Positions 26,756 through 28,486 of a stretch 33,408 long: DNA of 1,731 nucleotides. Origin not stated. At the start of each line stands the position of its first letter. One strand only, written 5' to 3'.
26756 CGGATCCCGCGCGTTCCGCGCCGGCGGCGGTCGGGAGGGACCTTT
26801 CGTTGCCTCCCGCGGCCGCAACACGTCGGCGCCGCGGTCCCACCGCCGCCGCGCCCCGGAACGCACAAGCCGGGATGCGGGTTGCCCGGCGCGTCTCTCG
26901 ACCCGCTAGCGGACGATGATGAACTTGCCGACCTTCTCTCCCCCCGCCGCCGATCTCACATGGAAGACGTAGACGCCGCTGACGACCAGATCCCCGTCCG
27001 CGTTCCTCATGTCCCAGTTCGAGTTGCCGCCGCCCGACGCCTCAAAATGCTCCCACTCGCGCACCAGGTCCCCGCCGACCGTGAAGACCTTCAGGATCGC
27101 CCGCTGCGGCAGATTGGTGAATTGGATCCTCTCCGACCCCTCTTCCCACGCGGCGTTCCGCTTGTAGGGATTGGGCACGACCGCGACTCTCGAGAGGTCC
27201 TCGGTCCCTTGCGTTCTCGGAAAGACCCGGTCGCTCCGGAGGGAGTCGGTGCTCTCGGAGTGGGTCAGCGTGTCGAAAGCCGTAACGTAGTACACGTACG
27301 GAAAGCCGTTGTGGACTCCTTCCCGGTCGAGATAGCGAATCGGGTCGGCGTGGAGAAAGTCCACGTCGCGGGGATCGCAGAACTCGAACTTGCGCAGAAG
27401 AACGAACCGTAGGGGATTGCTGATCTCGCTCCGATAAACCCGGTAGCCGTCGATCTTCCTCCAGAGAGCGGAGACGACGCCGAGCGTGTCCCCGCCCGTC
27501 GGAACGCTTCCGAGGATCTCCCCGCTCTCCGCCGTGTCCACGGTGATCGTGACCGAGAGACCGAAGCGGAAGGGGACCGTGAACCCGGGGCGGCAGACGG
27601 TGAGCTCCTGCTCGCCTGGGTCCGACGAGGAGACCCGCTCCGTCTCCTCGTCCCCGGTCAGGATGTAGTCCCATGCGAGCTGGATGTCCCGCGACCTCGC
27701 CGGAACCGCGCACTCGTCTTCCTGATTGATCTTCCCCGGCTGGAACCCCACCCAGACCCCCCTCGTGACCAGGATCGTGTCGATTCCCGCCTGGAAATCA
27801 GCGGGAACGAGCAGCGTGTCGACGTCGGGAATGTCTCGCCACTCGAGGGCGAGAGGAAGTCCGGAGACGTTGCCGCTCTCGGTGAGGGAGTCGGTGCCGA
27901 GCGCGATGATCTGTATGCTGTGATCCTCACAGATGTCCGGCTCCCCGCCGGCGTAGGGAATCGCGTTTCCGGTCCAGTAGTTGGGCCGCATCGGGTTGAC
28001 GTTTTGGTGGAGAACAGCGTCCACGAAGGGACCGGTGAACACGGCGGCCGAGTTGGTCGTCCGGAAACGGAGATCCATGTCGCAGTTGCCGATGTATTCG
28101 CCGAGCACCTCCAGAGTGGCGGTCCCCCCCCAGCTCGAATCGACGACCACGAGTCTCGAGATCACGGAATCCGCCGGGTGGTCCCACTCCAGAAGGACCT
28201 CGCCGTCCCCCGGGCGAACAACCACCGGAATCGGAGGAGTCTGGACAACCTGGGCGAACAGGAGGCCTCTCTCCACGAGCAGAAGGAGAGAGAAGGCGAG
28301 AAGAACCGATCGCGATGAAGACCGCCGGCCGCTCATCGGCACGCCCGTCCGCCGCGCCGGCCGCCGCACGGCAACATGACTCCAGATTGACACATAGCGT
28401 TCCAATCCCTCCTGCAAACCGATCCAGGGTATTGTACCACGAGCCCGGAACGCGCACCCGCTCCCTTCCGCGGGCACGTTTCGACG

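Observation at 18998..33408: A 14-kb island of exported proteins (three T9SS cargo proteins plus three lipoprotein-like proteins) with no assignable catalytic function: a candidate undescribed cell-surface system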

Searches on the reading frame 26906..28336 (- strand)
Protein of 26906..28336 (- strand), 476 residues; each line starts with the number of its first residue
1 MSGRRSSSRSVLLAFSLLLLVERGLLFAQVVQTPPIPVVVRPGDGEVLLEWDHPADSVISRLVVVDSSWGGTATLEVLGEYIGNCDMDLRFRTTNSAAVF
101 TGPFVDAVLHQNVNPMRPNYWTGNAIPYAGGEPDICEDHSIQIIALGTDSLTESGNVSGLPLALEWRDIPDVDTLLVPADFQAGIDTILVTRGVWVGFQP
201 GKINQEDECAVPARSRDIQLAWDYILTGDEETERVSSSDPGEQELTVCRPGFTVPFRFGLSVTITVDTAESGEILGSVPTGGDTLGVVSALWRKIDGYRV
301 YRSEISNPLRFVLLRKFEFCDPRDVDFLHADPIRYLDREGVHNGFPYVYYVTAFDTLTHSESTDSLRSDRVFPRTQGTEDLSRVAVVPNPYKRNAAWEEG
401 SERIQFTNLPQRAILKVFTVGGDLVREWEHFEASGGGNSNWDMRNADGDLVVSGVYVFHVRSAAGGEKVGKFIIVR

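Call 5: search_protein_families(library=pfam, proteins=[window:26906-28336:-], max_evalue=0.01)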
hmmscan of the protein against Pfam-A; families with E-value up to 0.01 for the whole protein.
window:26906-28336:- (476 aa): 0 families

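Call 6: search_protein_families(library=ncbifam, proteins=[window:26906-28336:-], max_evalue=0.01)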
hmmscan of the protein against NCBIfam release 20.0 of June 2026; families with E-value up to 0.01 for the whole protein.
window:26906-28336:- (476 aa): 1 family
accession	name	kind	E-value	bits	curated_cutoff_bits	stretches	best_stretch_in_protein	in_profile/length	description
NF052228.1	T9SS_PorZ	equivalog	4.4e-10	38.6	260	1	375-476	664-757/757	type IX secretion system anionic LPS delivery protein PorZ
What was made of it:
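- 26906..28336 (-): g3: secreted all-beta protein ending in an FN3-like domain plus a PorZ/PorU-class CTD. NCBIfam PorZ gives a local match at 4.4e-10 (call 6).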

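Call 19: find_homologous_proteins(query=window:26906-28336:-, max_evalue=0.001)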
Query window:26906-28336:- (476 aa): 118 proteins with E <= 0.001 among 8000 candidates.
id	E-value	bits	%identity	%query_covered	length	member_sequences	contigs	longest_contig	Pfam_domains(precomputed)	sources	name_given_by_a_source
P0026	0.0e+0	1094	100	100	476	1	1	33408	-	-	-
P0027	1.2e-245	834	75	100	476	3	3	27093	-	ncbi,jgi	jgi:hypothetical protein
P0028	3.0e-229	780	71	100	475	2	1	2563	-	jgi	jgi:hypothetical protein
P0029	1.1e-219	748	67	100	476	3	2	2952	-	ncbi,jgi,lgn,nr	ncbi:MAG: hypothetical protein EHM19_09055 [Candidatus Latescibacterota bacterium]|nr:MAG: hypotheti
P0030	1.2e-218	745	73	90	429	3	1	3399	-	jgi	jgi:hypothetical protein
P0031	1.3e-218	745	68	100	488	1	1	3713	-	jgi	jgi:hypothetical protein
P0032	6.3e-204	696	62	99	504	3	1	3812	-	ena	-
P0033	8.5e-194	663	60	100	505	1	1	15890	-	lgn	-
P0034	1.6e-191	655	61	94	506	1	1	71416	-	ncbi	ncbi:MAG: hypothetical protein ABIK65_03345 [Candidatus Eisenbacteria bacterium]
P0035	3.1e-186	638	59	94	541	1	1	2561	-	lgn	-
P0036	8.6e-179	613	56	94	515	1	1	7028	-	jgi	-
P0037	1.1e-174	600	55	97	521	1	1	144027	-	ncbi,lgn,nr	ncbi:MAG: hypothetical protein JW958_03465 [Candidatus Eisenbacteria bacterium]|nr:hypothetical prot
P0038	2.6e-168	579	52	100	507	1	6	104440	-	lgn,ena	-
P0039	4.0e-137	476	44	94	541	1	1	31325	-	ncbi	-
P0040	6.6e-130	452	46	99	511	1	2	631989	-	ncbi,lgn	-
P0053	1.0e-20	92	27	50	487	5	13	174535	-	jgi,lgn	jgi:hypothetical protein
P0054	3.0e-20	91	37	30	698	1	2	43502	-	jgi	jgi:hypothetical protein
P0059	6.3e-16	76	35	30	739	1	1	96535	-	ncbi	ncbi:MAG: hypothetical protein ABIK65_10010 [Candidatus Eisenbacteria bacterium]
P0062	1.1e-15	75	33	30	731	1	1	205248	-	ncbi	-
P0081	2.0e-11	61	33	38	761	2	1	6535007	-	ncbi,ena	-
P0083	3.9e-11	61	27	41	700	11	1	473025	-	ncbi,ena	-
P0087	8.6e-11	59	31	38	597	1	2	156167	PF25168.2,PF25174.2,PF24814.2,PF23381.2,PF25173.2,PF23383.2,PF25171.2,PF12894.14,PF25175.2,PF24817.2,PF24796.2,PF23393.3,PF24807.2,PF00400.39,PF23414.2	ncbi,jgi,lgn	-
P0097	9.2e-10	56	35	30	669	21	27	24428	-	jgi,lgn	jgi:hypothetical protein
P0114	2.9e-8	51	34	29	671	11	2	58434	-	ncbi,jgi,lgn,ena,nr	ncbi:MAG TPA: hypothetical protein ENN20_01915 [Candidatus Marinimicrobia bacterium]|nr:hypothetical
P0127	2.6e-7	48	35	38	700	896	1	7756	-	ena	-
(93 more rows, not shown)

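Call 23: search_solved_structures(query=A2, max_evalue=1)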
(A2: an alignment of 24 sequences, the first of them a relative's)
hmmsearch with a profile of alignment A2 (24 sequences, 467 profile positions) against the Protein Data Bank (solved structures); distinct sequences matched with E-value up to 1: 2.
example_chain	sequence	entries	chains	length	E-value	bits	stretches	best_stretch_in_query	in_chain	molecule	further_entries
5m11_A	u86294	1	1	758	0.0053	18.8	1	391-467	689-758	Immunoreactive 84kD antigen PG93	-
6za2_A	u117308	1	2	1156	0.013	17.5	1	399-466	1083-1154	Por secretion system protein porU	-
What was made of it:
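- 26906..28336 (-): PDB profile hits are only the CTDs of PorZ 5m11 (E 0.005) and PorU 6za2 (E 0.013) (call 23).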

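Call 24: search_protein_families(library=ncbifam, proteins=[P0054, P0059, P0062, P0081, P0083, P0087, P0114, P0097, P0127, P0053], max_evalue=0.001)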
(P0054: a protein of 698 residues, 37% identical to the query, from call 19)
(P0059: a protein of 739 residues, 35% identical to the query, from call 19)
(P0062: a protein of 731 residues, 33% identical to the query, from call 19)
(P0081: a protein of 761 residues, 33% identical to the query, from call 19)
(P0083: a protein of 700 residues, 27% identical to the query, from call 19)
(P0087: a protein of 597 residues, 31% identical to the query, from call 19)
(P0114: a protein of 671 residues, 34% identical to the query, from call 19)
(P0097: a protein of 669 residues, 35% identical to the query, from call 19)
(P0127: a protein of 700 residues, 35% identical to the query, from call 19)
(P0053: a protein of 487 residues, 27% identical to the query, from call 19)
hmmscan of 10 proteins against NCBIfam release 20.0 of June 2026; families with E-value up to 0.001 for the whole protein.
P0054 (698 aa): 1 family
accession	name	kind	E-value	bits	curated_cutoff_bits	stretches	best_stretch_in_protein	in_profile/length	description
NF052228.1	T9SS_PorZ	equivalog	4.1e-07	28.8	260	1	618-680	679-737/757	type IX secretion system anionic LPS delivery protein PorZ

P0059 (739 aa): 1 family
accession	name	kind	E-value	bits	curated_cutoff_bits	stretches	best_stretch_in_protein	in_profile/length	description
NF033707.1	T9SS_sortase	equivalog_domain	0.00081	17.1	420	0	670-725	1020-1076/1095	type IX secretion system sortase PorU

P0062 (731 aa): 2 families
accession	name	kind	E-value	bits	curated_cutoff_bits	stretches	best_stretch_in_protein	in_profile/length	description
NF033707.1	T9SS_sortase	equivalog_domain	1e-05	23.4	420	1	620-717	988-1076/1095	type IX secretion system sortase PorU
TIGR04183.1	Por_Secre_tail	domain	0.00016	21.5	23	1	652-726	4-68/72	T9SS type A sorting domain-containing protein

P0081 (761 aa): 1 family
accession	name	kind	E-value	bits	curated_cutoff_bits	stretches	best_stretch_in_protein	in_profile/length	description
TIGR04183.1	Por_Secre_tail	domain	3.5e-05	23.7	23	1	675-759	3-71/72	T9SS type A sorting domain-containing protein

P0083 (700 aa): 1 family
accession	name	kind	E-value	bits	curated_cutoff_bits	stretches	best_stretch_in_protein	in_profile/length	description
NF052228.1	T9SS_PorZ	equivalog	1.4e-07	30.3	260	1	601-700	667-757/757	type IX secretion system anionic LPS delivery protein PorZ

P0087 (597 aa): 1 family
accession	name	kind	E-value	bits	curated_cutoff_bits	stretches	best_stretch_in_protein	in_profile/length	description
NF052228.1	T9SS_PorZ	equivalog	1.5e-06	26.9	260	1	496-578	671-737/757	type IX secretion system anionic LPS delivery protein PorZ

P0114 (671 aa): 0 families

P0097 (669 aa): 0 families

P0127 (700 aa): 1 family
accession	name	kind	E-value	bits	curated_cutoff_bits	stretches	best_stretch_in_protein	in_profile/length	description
NF052228.1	T9SS_PorZ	equivalog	0.00019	20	260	1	593-700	665-757/757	type IX secretion system anionic LPS delivery protein PorZ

P0053 (487 aa): 0 families
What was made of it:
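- Tried and rejected: NCBIfam on ten g3-like ~500-760-aa proteins gave only CTD-level matches (call 24).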

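Call 34: predict_structure(alignment_id=A2)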
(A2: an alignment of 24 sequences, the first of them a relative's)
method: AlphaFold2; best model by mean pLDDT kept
length: 476 residues; sequences in the alignment: 24
mean_pLDDT: 85.5   pTM: 0.66
mean pLDDT of the five models: 85.5, 83.2, 82.7, 81.3, 80.6
residues with pLDDT >= 90: 238; 70-90: 180; 50-70: 46; < 50: 12
segments of 3 or more residues with pLDDT < 50: 1-5, 22-28
pLDDT, mean of each block of 10 residues (from residue 1): 49 66 49 90 91 88 76 87 88 90 93 87 94 93 96 93 94 93 94 95 95 94 85 89 93 91 82 73 79 91 82 94 92 94 84 87 86 81 76 54 81 92 92 78 86 91 90 83
secondary structure, 60 per line:
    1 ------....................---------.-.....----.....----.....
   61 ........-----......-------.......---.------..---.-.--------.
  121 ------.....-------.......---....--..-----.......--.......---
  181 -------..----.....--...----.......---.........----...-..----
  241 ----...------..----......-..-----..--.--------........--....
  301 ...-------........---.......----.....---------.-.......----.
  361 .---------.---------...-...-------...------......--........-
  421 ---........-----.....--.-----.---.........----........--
elements in order: H7-26 E38-42 E47-51 H56-59 E60-68 E74-79 E87-93 E127-131 E139-145 E149-152 E162-168 E171-177 E194-198 E201-203 E208-214 E218-226 E245-247 E260-265 E287-294 E297-303 E311-318 H322-328 E333-337 E349-355 E385-387 E404-409 E412-419 E424-431 E437-441 E454-462 E467-474
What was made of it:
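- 26906..28336 (-): AF2 mean pLDDT 85.5 (call 34).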

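Call 38: fold_search(model_id=the predicted structure, library=pdb)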
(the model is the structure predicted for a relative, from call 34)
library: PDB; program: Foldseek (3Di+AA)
matches with E <= 10: 1420; with E <= 0.001: 46
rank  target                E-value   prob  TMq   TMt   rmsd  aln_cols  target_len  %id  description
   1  7ptp_A                8.6e-06  0.96  0.15  0.11  33.3       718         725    8  In-situ structure of pentameric S-layer protein (released 2021-12-15)
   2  8yot_B                1.1e-05  0.98  0.14  0.17  31.1       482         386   10  Nanobody in complex with LILRB3 (released 2025-06-18)
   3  6za2_A                2.1e-05  0.99  0.15  0.07  37.2       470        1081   12  Crystal structure of dimeric latent PorU from Porphyromonas gingivalis (released 2021-09-29)
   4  3t1w                  2.5e-05  0.98  0.14  0.18  32.0       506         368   10  Structure of the four-domain fragment Fn7B89 of oncofetal fibronectin (released 2012-03-21)
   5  5m11                  3.5e-05  1.00  0.17  0.11  26.6       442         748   12  Structural and functional probing of PorZ, an essential bacterial surface component of the type-IX secretion system of h (released 2016-11-09)
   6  7ad7_B                3.5e-05  0.89  0.14  0.11  38.2       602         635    7  Crystal structure of human complement C5 in complex with the K8 bovine knob domain peptide. (released 2021-03-10)
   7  7mrq                  4.0e-05  0.99  0.14  0.21  23.3       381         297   10  Chicken CNTN4 FN1-FN3 domains with T751A, V752A, Y781A, E786A mutations (released 2022-01-05)
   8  6xi3                  4.0e-05  0.93  0.14  0.17  30.4       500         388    9  Crystal structure of tetra-tandem repeat in extending region of large adhesion protein (released 2020-10-14)
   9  1fnf                  9.1e-05  0.94  0.15  0.19  33.9       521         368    9  FRAGMENT OF HUMAN FIBRONECTIN ENCOMPASSING TYPE-III REPEATS 7 THROUGH 10 (released 1996-01-29)
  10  7bj3                  1.1e-04  0.90  0.13  0.07  33.1       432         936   10  ScpA from Streptococcus pyogenes, S512A active site mutant (released 2021-05-12)
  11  8cml_E                1.2e-04  0.72  0.13  0.10  36.4       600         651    5  Cryo-EM structure of complement C5 in complex with nanobodies UNbC5-1 and UNbC5-2 (released 2023-09-27)
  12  6ru5_A                1.2e-04  0.57  0.13  0.10  33.4       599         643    9  human complement C3 in complex with the hC3Nb1 nanobody (released 2019-08-21)
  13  8pmu                  1.3e-04  0.75  0.12  0.16  36.9       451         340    7  Crystal structure of the HC7 apo form (released 2024-03-06)
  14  8uh2_A                1.7e-04  0.51  0.12  0.10  33.4       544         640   10  Complex of C3b with the inhibitor albicin (released 2024-05-08)
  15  8pn3_A                1.8e-04  0.72  0.12  0.16  36.8       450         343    8  Crystal structure of the HC7-Glu200Ala mutant complexed to a tetraglycopeptide. (released 2024-03-06)
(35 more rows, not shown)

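Call 53: find_encoding_contigs(protein=P0081, flank=10000, max_places=1)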
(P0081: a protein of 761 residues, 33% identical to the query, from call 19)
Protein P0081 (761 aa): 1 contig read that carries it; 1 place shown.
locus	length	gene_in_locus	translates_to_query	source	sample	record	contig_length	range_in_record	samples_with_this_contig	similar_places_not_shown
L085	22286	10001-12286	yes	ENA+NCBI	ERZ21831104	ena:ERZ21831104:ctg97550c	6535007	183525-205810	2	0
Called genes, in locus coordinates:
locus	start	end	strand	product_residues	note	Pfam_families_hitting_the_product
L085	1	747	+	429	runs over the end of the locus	PF09861:Lar_N, PF21113:LarA_C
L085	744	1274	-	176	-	PF00258:Flavodoxin_1 (faint), PF12641:Flavodoxin_3, PF12724:Flavodoxin_5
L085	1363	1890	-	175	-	PF12641:Flavodoxin_3, PF12724:Flavodoxin_5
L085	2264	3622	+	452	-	PF05697:Trigger_N, PF05698:Trigger_C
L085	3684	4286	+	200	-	PF00574:CLP_protease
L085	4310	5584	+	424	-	PF06689:zf-C4_ClpX, PF00493:MCM (weak), PF00004:AAA, PF07724:AAA_2, PF07728:AAA_5 (weak), PF13401:AAA_22 (faint), PF10431:ClpB_D2-small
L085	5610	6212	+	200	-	PF03193:RsgA_GTPase (faint), PF00009:GTP_EFTU (faint), PF01926:MMR_HSR1, PF02421:FeoB_N, PF00350:Dynamin_N (faint)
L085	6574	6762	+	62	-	-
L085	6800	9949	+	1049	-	PF13620:CarboxypepD_reg, PF13715:CarbopepD_reg_2, PF07715:Plug (weak), PF00593:TonB_dep_Rec_b-barrel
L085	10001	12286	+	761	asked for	-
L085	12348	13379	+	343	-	PF03687:UPF0164 (faint), PF19572:PorV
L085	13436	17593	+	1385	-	PF13860:FlgD_ig, PF18962:Por_Secre_tail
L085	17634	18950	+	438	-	PF00515:TPR_1 (faint), PF07719:TPR_2 (faint), PF13424:TPR_12 (faint), PF13432:TPR_16 (faint), PF14559:TPR_19 (faint)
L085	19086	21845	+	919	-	PF21471:Reelin_subrepeat-B (weak), PF18962:Por_Secre_tail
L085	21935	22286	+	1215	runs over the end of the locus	PF20773:InhA-like_MAM (faint), PF00041:fn3 (faint), PF13860:FlgD_ig, PF18962:Por_Secre_tail (weak)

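Call 54: find_encoding_contigs(protein=P0083, flank=10000, max_places=1)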
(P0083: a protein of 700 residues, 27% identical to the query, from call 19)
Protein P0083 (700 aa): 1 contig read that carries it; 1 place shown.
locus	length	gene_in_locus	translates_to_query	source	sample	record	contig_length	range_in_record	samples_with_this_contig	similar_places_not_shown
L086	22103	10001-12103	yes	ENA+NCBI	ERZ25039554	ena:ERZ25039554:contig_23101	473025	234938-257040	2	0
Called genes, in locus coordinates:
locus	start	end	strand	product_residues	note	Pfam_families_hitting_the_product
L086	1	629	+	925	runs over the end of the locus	-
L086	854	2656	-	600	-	PF00654:Voltage_CLC, PF00571:CBS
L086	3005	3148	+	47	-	-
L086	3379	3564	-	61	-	-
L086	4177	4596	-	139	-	PF13474:SnoaL_3, PF14534:DUF4440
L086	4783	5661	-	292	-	PF01370:Epimerase (weak), PF05368:NmrA, PF13460:NAD_binding_10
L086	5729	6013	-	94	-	-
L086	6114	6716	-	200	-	PF00027:cNMP_binding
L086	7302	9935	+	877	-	PF13620:CarboxypepD_reg, PF13715:CarbopepD_reg_2, PF07715:Plug, PF00593:TonB_dep_Rec_b-barrel, PF25183:OMP_b-brl_4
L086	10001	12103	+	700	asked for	-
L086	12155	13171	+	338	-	PF03687:UPF0164 (weak), PF19572:PorV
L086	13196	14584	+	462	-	PF13205:Big_5, PF10282:Lactonase (faint), PF02239:Cytochrom_D1 (weak)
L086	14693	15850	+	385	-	PF13385:Laminin_G_3, PF18962:Por_Secre_tail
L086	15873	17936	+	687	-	PF02065:Melibiase, PF01055:Glyco_hydro_31_2nd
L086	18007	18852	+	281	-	PF00892:EamA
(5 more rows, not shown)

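Call 55: find_encoding_contigs(protein=P0114, flank=10000, max_places=1)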
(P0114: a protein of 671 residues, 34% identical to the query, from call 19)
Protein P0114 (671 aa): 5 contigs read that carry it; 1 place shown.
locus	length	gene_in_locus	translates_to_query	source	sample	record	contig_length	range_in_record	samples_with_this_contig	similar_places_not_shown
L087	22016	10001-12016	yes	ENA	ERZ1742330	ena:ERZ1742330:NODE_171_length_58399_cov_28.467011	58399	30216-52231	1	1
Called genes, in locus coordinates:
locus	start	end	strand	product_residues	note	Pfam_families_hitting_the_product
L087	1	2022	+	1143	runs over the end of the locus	PF02811:PHP, PF07733:DNA_pol3_alpha, PF17657:DNA_pol3_finger, PF14579:HHH_6, PF01336:tRNA_anti-codon (weak)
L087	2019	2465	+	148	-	PF02580:Tyr_Deacylase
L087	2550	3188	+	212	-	PF20582:UPF0758_N, PF04002:RadC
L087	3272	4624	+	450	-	PF13431:TPR_17 (faint), PF13432:TPR_16 (faint), PF14559:TPR_19 (faint), PF00515:TPR_1 (faint), PF07719:TPR_2 (faint), PF13181:TPR_8 (faint), PF13428:TPR_14 (faint)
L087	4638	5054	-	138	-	PF02566:OsmC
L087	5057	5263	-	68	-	-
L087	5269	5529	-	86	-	-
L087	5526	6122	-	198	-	PF12645:HTH_16 (weak), PF04542:Sigma70_r2, PF08281:Sigma70_r4_2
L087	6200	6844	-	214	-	PF00085:Thioredoxin (faint), PF13098:Thioredoxin_2 (faint), PF23357:DUF7088 (faint), PF00462:Glutaredoxin (faint), PF13192:Thioredoxin_3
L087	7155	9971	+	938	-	PF13620:CarboxypepD_reg, PF13715:CarbopepD_reg_2, PF07715:Plug (weak), PF00593:TonB_dep_Rec_b-barrel, PF25183:OMP_b-brl_4 (weak)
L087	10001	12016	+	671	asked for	-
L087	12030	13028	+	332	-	PF03687:UPF0164, PF19572:PorV (faint)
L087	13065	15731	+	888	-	PF01839:FG-GAP (faint), PF13517:FG-GAP_3 (weak), PF13585:CHU_C (faint), PF13517:FG-GAP_3 (weak), PF02012:BNR (faint), PF14870:PSII_BNR (faint), PF13860:FlgD_ig (weak), PF18962:Por_Secre_tail (weak), +1 more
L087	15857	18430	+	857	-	PF03030:H_PPase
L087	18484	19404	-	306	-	-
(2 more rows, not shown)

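Call 56: find_encoding_contigs(protein=P0059, flank=10000, max_places=1)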
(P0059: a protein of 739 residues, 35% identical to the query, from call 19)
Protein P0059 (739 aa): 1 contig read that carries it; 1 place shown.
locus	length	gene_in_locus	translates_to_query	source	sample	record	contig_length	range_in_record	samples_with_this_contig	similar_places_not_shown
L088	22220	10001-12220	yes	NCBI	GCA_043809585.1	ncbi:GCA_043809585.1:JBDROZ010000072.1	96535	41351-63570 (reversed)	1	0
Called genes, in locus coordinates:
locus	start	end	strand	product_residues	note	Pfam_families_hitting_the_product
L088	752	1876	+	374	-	PF01571:GCV_T, PF08669:GCV_T_C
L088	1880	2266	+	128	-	PF01597:GCV_H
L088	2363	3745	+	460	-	PF02347:GDC-P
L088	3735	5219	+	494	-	PF02347:GDC-P, PF21478:GcvP2_C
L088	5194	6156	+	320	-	PF00005:ABC_tran, PF13304:AAA_21 (faint), PF08352:oligo_HPY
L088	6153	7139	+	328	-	PF00005:ABC_tran, PF08352:oligo_HPY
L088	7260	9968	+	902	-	PF13620:CarboxypepD_reg, PF13715:CarbopepD_reg_2, PF07715:Plug, PF25183:OMP_b-brl_4 (weak)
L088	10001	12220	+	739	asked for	-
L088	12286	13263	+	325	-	PF03349:Toluene_X (faint), PF19572:PorV (faint)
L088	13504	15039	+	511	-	PF20094:GWxTD_dom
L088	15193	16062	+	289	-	PF01618:MotA_ExbB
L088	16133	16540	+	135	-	PF02472:ExbD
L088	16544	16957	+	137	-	PF02472:ExbD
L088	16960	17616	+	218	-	PF03544:TonB_C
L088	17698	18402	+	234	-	PF04893:Yip1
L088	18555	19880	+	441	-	PF02321:OEP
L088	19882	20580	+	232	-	PF00005:ABC_tran, PF13304:AAA_21 (faint)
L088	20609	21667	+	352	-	PF06347:SH3_4 (faint), PF08239:SH3_3 (weak), PF18348:SH3_16, PF00877:NLPC_P60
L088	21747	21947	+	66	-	-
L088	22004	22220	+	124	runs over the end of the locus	-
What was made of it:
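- Paralogues of g3 sit beside TonB-dependent-receptor-like genes, and in L088 beside ExbB/ExbD/TonB as well (calls 53-56).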
